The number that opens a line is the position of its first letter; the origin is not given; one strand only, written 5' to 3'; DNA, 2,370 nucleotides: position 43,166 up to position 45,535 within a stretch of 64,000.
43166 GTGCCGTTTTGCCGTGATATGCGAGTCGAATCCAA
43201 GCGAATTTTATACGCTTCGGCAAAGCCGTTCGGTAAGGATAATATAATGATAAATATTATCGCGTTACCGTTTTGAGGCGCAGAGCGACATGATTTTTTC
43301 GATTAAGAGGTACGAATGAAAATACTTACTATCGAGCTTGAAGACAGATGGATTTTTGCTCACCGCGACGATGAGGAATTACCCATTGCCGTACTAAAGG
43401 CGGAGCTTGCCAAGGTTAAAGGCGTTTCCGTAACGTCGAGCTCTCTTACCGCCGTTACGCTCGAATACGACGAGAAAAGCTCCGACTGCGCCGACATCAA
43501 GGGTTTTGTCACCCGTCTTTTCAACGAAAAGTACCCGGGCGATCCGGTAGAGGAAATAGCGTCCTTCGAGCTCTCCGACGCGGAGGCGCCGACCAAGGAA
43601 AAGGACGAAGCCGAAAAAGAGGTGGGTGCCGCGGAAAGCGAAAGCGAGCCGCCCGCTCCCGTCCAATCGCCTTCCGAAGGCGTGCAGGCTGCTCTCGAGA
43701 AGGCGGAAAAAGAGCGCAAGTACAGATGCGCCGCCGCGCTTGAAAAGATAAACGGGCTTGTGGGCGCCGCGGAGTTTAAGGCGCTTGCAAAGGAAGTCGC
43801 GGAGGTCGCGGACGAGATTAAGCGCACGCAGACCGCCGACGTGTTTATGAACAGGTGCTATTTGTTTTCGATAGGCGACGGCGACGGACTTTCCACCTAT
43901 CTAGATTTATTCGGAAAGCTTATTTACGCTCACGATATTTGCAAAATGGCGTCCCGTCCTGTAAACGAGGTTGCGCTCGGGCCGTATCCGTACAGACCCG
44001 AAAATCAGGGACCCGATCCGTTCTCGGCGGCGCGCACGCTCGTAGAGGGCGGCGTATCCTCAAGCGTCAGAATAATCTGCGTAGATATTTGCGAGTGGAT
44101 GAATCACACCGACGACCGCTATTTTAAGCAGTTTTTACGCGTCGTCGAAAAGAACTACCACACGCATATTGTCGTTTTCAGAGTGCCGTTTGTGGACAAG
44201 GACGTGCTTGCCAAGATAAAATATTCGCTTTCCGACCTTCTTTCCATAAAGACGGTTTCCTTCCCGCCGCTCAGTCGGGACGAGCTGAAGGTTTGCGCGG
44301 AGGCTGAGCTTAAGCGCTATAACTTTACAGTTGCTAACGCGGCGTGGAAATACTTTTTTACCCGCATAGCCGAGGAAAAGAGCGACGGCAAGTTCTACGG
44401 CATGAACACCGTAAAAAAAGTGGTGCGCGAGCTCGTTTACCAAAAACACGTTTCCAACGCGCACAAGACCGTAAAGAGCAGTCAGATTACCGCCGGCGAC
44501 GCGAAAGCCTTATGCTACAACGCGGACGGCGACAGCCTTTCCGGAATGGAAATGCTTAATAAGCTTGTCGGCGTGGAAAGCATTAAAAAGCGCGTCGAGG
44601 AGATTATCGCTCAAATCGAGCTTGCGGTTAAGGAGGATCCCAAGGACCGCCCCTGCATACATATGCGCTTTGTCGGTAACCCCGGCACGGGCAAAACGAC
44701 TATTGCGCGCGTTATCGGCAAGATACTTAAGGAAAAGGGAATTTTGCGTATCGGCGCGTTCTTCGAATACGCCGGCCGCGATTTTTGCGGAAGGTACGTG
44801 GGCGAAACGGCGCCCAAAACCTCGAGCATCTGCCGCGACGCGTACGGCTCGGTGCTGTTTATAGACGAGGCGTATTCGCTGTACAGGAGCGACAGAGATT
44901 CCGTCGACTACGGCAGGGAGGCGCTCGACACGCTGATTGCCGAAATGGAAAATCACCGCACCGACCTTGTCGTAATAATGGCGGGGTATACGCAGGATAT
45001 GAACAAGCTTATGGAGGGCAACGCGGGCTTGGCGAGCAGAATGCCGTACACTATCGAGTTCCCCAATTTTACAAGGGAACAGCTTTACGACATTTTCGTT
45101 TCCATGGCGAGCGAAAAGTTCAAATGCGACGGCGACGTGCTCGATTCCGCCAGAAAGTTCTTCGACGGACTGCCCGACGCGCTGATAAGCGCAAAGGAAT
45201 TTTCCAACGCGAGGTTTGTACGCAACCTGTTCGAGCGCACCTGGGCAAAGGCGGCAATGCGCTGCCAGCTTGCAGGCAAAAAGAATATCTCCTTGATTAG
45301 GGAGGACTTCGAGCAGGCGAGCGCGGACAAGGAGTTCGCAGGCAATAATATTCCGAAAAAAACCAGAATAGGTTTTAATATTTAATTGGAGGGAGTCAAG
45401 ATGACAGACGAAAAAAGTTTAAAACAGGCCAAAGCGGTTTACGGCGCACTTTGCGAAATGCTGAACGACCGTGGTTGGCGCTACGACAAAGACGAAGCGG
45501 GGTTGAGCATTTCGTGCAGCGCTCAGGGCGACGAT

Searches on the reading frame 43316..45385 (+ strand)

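Call 3: search_protein_families(library=pfam, proteins=[window:43316-45385:+], max_evalue=0.01)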
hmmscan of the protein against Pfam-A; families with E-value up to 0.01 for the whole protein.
window:43316-45385:+ (689 aa): 4 families
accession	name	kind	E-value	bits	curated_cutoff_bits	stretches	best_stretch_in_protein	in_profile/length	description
PF00004.35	AAA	-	1.1e-17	65.2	21.2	1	452-583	3-130/131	ATPase family associated with various cellular activities (AAA)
PF17866.7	AAA_lid_6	-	1.4e-06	28.7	24.3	1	626-656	17-45/60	AAA lid domain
PF05496.18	RuvB_N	-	0.00071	19.8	27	1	414-474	6-60/159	Holliday junction DNA helicase RuvB P-loop domain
PF13401.12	AAA_22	-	0.0029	18.4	27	0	452-559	10-124/130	AAA domain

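Call 4: search_protein_families(library=padloc, proteins=[window:43316-45385:+], max_evalue=0.01)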
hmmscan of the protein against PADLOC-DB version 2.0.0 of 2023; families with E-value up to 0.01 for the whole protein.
window:43316-45385:+ (689 aa): 6 families
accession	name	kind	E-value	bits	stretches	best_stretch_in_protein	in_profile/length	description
PDLC03838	DolB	-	1.2e-06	26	1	356-479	89-197/375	-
PDLC04232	IetA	-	2.9e-05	21.6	1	409-556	77-222/330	-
PDLC04606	PDC-M37B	-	0.00025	18.3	1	406-475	133-202/390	-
PDLC02196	IetA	-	0.0015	16.1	1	416-472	90-147/374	-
PDLC00914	TRIP13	-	0.0047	14.4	0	452-556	76-194/302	TRIP13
PDLC00915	TRIP13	-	0.0092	13.4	0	451-467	67-83/302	TRIP13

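Call 6: search_protein_families(library=ncbifam, proteins=[window:43316-45385:+], max_evalue=0.01)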
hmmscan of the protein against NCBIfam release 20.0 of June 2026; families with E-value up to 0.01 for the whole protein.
window:43316-45385:+ (689 aa): 15 families
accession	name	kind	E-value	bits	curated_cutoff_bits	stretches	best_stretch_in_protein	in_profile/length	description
TIGR02881.1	spore_V_K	equivalog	1.8e-65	220.6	422.95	1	413-650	4-242/261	stage V sporulation protein K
TIGR02880.1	cbbX_cfxQ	equivalog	2.1e-57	194.6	459.25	1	415-655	22-262/284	CbbX protein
TIGR03922.1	T7SS_EccA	equivalog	2.1e-54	185.1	466.65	1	410-665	271-540/557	type VII secretion AAA-ATPase EccA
TIGR01241.2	FtsH_fam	equivalog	7.9e-05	21.6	600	1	452-556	200-304/598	ATP-dependent zinc metalloprotease FtsH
NF003069.1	PRK03992.1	subfamily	0.00031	20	500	1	450-560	168-280/379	proteasome-activating nucleotidase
NF003233.0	PRK04195.2-3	equivalog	0.0005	19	471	1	431-522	22-108/504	replication factor C large subunit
TIGR01128.2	holA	equivalog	0.00051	19.5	80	1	251-351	60-158/316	DNA polymerase III subunit delta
TIGR00635.1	ruvB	equivalog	0.00059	19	299.05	1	428-491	10-73/305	Holliday junction branch migration DNA helicase RuvB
NF047748.1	PrtsmActNtasePan1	equivalog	0.0011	18.1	750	1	448-566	183-303/405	proteasome-activating nucleotidase Pan1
TIGR01242.2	TIGR01242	subfamily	0.0013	17.8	500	1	446-562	147-265/362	proteasome-activating nucleotidase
NF000868.0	PRK00080.1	equivalog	0.0013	17.7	282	1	430-486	33-90/330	Holliday junction branch migration DNA helicase RuvB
TIGR00763.1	lon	equivalog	0.0023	16.5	608.05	1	418-474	329-380/795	endopeptidase La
TIGR03689.1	pup_AAA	equivalog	0.0027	16.5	504.75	1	452-544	221-325/512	proteasome ATPase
NF008004.0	PRK10733.1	equivalog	0.005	14.9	1008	1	451-550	189-288/644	ATP-dependent zinc metalloprotease FtsH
TIGR01243.1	CDC48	subfamily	0.0069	14.7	802.65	0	446-554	211-316/733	CDC48 family AAA ATPase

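Call 7: search_protein_families(library=phrogs, proteins=[window:43316-45385:+], max_evalue=0.001)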
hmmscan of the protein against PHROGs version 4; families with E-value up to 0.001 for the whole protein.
window:43316-45385:+ (689 aa): 6 families
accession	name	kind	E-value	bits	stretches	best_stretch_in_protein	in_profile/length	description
phrog_4339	-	unknown function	6.7e-31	109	1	366-662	259-523/552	-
phrog_3757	-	unknown function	5.1e-10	40.3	1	415-657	93-329/367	-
phrog_9172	-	unknown function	3.5e-07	30.4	1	449-629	109-289/509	-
phrog_168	-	DNA, RNA and nucleotide metabolism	5.9e-07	30.5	1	448-598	43-174/314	clamp loader of DNA polymerase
phrog_10401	-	other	1e-06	28.8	1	452-648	465-633/667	ATPase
phrog_5846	-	DNA, RNA and nucleotide metabolism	0.00065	20.1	0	414-473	15-64/380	clamp loader of DNA polymerase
